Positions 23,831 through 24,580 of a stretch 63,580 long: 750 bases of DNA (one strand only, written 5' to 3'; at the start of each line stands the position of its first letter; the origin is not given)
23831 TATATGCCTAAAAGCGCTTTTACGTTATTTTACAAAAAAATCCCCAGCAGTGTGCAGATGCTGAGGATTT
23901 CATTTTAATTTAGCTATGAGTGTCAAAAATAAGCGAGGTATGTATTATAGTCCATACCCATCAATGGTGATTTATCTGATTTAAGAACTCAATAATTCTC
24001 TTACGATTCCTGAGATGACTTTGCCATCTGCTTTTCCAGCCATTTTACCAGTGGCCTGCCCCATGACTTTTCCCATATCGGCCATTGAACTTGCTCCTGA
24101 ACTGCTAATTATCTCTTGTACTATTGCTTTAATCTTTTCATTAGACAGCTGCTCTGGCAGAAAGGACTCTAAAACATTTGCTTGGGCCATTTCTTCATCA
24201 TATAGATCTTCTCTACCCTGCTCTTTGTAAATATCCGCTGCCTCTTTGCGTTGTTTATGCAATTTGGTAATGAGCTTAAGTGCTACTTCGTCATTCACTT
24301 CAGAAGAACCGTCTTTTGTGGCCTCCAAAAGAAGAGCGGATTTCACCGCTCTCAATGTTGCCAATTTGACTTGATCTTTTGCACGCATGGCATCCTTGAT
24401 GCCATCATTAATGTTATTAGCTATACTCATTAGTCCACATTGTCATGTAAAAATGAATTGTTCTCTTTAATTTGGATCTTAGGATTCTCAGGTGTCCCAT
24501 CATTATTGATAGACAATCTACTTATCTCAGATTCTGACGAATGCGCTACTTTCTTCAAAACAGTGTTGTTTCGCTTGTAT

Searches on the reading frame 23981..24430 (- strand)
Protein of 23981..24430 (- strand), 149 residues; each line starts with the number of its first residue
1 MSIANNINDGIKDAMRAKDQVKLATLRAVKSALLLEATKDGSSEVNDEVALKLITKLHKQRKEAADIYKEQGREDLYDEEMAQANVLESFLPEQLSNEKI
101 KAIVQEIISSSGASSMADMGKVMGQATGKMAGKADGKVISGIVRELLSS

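Call 71: search_protein_families(library=pfam, proteins=[window:23981-24430:-], max_evalue=0.00001)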
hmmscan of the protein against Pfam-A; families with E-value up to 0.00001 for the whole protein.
window:23981-24430:- (149 aa): 1 family
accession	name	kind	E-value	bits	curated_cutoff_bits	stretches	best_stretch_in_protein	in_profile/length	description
PF09424.15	YqeY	-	4.5e-46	156.9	27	1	5-147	2-143/143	Yqey-like protein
